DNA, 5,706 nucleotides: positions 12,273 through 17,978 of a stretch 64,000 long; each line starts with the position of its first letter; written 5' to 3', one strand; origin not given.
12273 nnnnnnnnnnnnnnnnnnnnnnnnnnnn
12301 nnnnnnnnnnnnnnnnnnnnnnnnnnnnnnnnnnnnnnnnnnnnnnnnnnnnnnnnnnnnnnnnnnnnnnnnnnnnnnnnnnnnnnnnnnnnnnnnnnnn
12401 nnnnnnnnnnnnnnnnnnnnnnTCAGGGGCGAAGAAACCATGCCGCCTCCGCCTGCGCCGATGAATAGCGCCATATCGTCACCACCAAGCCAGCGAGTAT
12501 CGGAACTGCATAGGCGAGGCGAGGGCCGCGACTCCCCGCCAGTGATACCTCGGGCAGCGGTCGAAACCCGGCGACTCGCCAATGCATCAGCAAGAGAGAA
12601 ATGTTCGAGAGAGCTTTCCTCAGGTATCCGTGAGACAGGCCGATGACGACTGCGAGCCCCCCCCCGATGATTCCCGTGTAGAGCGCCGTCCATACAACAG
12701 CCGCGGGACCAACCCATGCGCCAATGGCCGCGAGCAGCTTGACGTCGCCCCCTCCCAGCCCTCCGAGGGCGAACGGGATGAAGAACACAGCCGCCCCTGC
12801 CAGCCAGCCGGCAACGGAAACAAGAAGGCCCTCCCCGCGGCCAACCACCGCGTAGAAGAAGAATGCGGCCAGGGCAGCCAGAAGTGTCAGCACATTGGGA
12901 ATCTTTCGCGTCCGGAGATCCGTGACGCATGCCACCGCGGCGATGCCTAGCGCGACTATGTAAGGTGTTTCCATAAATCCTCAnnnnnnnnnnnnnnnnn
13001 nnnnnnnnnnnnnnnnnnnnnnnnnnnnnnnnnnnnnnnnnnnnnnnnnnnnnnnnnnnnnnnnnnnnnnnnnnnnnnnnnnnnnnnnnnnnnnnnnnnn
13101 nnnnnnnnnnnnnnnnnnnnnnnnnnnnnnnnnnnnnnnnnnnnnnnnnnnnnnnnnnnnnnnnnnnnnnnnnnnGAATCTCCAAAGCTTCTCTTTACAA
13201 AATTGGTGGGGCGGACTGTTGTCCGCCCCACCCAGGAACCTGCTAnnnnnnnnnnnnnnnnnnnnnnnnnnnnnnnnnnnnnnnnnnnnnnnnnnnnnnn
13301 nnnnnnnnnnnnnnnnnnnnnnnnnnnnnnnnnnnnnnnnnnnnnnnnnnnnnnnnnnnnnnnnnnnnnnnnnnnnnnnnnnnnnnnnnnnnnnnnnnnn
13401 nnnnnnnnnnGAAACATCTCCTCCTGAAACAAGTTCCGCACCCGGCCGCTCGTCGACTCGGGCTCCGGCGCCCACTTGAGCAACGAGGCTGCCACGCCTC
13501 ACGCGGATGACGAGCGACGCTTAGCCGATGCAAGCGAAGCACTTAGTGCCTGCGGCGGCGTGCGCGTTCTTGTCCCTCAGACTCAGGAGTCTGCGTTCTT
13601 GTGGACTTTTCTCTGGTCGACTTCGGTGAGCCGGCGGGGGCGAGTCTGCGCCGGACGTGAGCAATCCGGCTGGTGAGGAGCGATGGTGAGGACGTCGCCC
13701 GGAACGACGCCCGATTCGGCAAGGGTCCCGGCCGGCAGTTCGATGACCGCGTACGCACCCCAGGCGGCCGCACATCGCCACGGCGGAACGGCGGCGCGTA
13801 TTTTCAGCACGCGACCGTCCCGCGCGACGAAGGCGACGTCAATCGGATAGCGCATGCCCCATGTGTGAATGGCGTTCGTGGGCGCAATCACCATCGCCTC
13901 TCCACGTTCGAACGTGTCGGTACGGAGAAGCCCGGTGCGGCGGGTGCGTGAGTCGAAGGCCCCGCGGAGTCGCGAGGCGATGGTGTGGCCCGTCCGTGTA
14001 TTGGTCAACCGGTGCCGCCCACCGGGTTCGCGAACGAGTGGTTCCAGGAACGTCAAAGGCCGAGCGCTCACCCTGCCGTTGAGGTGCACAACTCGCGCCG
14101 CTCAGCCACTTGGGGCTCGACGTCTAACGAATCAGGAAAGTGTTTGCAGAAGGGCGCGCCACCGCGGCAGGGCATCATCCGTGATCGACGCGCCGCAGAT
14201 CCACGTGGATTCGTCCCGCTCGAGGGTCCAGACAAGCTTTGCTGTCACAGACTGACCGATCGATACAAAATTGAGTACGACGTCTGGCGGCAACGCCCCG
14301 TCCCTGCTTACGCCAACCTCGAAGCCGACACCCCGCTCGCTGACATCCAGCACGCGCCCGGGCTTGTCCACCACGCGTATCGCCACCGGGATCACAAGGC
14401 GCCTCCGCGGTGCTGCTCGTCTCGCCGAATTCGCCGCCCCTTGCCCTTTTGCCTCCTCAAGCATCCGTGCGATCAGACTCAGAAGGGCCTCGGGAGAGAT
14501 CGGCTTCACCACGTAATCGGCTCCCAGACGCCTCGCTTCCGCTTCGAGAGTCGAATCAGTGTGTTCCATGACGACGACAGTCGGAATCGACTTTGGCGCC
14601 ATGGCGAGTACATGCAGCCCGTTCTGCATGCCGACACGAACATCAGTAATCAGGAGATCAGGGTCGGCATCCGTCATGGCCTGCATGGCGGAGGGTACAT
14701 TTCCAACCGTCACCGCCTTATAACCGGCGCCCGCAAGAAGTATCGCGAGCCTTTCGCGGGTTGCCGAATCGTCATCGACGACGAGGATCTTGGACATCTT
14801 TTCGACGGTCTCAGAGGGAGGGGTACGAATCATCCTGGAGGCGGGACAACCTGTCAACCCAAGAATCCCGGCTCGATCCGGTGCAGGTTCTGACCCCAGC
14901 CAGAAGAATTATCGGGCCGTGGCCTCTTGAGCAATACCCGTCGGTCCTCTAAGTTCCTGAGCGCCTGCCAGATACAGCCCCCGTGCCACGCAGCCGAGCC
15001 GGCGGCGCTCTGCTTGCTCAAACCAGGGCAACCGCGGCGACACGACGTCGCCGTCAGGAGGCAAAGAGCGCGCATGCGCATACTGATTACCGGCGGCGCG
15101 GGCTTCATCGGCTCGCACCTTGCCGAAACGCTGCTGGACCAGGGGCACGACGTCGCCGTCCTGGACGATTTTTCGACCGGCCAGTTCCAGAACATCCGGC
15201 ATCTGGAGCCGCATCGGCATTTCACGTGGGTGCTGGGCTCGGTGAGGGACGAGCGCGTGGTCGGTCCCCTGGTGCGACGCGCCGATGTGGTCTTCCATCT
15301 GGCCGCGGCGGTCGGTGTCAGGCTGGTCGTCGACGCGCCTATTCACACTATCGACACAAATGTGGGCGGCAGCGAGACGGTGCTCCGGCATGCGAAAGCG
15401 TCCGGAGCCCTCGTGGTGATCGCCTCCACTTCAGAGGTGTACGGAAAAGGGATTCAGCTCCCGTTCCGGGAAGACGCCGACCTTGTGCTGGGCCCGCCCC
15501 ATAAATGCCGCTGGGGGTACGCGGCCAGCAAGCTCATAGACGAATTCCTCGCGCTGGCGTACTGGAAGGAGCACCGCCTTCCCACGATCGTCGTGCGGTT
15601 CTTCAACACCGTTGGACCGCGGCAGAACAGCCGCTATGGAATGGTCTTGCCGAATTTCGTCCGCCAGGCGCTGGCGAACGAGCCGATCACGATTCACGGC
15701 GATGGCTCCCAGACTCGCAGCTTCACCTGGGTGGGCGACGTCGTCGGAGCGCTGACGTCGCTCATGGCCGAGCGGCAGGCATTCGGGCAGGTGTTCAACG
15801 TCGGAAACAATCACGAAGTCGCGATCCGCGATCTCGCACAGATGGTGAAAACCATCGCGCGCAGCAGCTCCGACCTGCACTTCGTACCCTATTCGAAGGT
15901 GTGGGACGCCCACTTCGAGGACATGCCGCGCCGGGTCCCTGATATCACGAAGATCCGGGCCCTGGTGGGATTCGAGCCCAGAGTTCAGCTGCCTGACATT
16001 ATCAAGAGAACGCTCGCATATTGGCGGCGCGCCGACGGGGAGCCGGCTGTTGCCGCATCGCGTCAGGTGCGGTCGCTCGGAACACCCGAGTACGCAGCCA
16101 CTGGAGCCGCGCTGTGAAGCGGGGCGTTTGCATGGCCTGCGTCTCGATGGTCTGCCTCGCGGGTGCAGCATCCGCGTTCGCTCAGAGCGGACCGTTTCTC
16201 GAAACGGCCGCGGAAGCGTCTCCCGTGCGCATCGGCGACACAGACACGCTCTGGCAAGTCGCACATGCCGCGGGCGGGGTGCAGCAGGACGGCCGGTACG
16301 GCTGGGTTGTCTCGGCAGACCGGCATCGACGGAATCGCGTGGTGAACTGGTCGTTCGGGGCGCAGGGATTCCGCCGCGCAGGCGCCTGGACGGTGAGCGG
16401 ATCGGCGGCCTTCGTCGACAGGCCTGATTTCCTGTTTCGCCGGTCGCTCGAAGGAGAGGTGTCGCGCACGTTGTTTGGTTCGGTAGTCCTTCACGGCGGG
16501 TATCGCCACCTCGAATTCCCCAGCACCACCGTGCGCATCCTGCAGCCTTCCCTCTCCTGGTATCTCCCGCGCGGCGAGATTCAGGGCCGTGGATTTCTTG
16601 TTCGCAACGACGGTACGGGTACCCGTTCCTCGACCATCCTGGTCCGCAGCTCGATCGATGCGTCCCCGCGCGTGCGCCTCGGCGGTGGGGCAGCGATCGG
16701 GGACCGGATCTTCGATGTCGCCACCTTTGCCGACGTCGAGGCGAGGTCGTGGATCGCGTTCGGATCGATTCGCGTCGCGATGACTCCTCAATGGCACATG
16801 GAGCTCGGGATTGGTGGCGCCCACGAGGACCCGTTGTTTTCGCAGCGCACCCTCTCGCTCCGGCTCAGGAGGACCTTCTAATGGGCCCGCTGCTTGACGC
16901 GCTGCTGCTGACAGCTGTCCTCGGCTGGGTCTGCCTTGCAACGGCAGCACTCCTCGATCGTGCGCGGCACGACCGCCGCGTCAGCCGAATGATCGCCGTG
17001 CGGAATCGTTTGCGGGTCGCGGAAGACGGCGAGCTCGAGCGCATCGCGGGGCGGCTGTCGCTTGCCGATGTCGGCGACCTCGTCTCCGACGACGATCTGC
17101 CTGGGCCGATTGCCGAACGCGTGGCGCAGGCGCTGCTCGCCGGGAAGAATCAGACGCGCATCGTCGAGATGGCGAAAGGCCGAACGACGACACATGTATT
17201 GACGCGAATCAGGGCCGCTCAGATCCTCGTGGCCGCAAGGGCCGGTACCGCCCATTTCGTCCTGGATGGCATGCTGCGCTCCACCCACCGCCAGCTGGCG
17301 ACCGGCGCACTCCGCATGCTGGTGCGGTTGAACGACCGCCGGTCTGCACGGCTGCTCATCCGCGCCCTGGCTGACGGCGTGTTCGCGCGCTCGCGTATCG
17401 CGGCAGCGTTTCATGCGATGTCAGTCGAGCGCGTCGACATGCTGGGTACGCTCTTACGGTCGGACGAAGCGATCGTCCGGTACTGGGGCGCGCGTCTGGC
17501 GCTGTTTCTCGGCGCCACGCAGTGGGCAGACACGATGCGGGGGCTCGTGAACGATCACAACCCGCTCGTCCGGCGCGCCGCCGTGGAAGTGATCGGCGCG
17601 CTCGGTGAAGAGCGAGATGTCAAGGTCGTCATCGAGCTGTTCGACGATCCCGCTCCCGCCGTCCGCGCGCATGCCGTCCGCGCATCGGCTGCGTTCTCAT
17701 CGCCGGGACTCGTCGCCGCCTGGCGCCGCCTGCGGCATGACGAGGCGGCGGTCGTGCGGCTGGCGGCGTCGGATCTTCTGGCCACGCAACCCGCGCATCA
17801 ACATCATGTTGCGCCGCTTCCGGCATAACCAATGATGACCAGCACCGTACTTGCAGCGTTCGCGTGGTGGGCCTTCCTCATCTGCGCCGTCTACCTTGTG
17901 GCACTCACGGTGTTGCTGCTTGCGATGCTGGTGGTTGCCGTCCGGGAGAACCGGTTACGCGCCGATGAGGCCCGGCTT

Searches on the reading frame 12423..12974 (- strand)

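Call 7: search_protein_families(library=pfam, proteins=[window:12423-12974:-], max_evalue=0.001)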
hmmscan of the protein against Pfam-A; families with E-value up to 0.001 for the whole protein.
window:12423-12974:- (183 aa): 1 family
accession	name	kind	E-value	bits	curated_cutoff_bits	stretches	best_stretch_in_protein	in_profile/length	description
PF01478.23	Peptidase_A24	-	3.6e-19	69.6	26.5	1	7-108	2-103/104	Type IV leader peptidase family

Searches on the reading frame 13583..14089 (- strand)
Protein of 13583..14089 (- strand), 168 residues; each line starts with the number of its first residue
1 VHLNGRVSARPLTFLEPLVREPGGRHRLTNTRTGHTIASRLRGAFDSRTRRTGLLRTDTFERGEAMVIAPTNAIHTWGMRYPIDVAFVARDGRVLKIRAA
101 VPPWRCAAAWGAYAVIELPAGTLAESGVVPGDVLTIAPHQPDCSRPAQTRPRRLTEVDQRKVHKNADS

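Call 7: search_protein_families(library=pfam, proteins=[window:13583-14089:-], max_evalue=0.001)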
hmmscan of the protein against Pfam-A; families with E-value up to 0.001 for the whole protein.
window:13583-14089:- (168 aa): 1 family
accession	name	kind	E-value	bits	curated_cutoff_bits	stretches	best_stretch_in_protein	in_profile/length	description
PF02643.20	DUF192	-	5.1e-17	62.2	27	1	46-136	8-96/96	Uncharacterized ACR, COG1430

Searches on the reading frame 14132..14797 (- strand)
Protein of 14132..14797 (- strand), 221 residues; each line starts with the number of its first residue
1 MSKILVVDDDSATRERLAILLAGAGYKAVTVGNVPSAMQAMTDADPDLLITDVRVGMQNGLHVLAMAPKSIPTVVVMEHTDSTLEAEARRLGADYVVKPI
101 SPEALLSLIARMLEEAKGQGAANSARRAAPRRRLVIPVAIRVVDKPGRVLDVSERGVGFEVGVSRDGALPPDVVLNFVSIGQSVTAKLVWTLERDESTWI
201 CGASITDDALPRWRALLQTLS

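Call 3: search_protein_families(library=pfam, proteins=[window:14132-14797:-], max_evalue=0.01)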
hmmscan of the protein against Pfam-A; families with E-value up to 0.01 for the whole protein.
window:14132-14797:- (221 aa): 2 families
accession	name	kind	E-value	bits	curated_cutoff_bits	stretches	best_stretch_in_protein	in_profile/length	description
PF00072.30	Response_reg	-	7.5e-15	55.5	30.2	1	4-109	1-110/111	Response regulator receiver domain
PF07238.19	PilZ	-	0.00056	20.6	22.5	1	126-202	2-82/102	PilZ domain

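Call 62: search_protein_families(library=ncbifam, proteins=[window:14132-14797:-], max_evalue=0.001)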
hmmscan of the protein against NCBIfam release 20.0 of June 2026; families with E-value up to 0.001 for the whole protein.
window:14132-14797:- (221 aa): 60 families (the best 25 are shown)
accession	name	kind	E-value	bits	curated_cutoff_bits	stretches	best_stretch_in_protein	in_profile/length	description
NF006900.1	PRK09390.1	equivalog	1.6e-17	63.7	255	1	3-133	6-139/203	response regulator FixJ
TIGR01818.1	ntrC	equivalog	1.7e-15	56.8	558.6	1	4-126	1-127/463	nitrogen regulation protein NR(I)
NF040689.1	MtrAB_MtrA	equivalog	2.6e-14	53.1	300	1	4-117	1-117/219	MtrAB system response regulator MtrA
NF045505.1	RR_RssB_Pseudo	equivalog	2.2e-13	50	700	1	3-117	7-126/394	two-component system response regulator RssB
NF045944.1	ResRegRpaBCyano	equivalog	2.7e-13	49.8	330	1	5-121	1-120/229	response regulator transcription factor RpaB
TIGR02154.1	PhoB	equivalog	1.1e-12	47.7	296.2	1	2-116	3-123/226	phosphate regulon transcriptional regulator PhoB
NF008176.1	PRK10923.1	equivalog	1.1e-12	47.4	620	1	3-130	5-136/469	nitrogen regulation protein NR(I)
NF047793.1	ResRegPgtA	equivalog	1.2e-12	47.4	650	1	3-119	7-127/414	two-component system response regulator PgtA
NF051870.1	NAssimRespRegNtrX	equivalog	1.3e-12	47.3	600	1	1-120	1-126/452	nitrogen assimilation response regulator NtrX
NF008469.0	PRK11361.1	equivalog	1.9e-11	43.4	714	1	2-114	5-121/461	acetoacetate metabolism transcriptional regulator AtoC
NF008677.0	PRK11697.1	equivalog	4e-11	42.7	246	1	1-123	1-126/238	two-component system response regulator BtsR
NF041733.1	resp_reg_CseB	equivalog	3.6e-10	39.6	350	1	3-132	2-134/228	two-component system response regulator CseB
NF040534.1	resp_reg_YycF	equivalog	1.2e-09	37.8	340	1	3-155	2-159/231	response regulator YycF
NF041832.1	near_NosP_CTERM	subfamily_domain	2.2e-09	36.9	400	1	3-112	253-369/370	NahK/ErcS family hybrid sensor histidine kinase/response regulator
NF007005.1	PRK09468.1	equivalog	2.3e-09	37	331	1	2-115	4-121/237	osmolarity response regulator transcription factor OmpR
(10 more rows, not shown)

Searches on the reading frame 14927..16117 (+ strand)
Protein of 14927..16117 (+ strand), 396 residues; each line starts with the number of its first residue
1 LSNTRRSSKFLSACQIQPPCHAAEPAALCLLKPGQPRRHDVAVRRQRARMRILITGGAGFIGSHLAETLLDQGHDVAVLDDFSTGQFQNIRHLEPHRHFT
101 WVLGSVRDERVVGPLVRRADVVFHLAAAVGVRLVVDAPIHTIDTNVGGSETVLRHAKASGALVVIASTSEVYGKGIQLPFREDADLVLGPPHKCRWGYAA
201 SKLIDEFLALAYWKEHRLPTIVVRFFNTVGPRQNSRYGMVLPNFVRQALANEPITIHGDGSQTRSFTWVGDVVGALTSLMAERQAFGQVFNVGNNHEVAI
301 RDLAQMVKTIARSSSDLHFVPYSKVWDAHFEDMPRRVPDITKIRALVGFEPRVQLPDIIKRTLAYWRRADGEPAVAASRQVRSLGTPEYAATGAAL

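Call 7: search_protein_families(library=pfam, proteins=[window:14927-16117:+], max_evalue=0.001)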
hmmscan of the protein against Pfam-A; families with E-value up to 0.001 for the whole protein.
window:14927-16117:+ (396 aa): 7 families
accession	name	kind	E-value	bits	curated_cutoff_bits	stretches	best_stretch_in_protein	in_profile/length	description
PF16363.11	GDP_Man_Dehyd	-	1.6e-53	182.7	27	1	53-362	1-332/332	GDP-mannose 4,6 dehydratase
PF01370.27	Epimerase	-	4.5e-52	177.3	20.9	1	52-293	1-240/240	NAD dependent epimerase/dehydratase family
PF02719.21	Polysacc_synt_2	-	2.7e-19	69.9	20.2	2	52-167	1-127/293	Polysaccharide biosynthesis protein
PF01073.25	3Beta_HSD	-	1e-12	48.2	22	1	53-275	1-224/280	3-beta hydroxysteroid dehydrogenase/isomerase family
PF07993.18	NAD_binding_4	-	7.5e-12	45.4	20.1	1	115-239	85-215/258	Male sterility protein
PF04321.23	RmlD_sub_bind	-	1.5e-10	41.1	27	1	50-315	1-235/287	RmlD substrate binding domain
PF13460.12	NAD_binding_10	-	0.00026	21.3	27.2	1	56-168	1-97/184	NAD(P)H-binding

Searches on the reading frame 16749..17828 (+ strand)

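Call 7: search_protein_families(library=pfam, proteins=[window:16749-17828:+], max_evalue=0.001)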
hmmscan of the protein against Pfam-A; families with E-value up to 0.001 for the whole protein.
window:16749-17828:+ (359 aa): 2 families
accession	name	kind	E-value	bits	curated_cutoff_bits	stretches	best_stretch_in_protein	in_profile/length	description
PF13646.12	HEAT_2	-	3e-14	53.5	27.7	2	231-312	3-86/88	HEAT repeats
PF02985.28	HEAT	-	7.6e-08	32.4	23.5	0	265-287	7-29/31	HEAT repeat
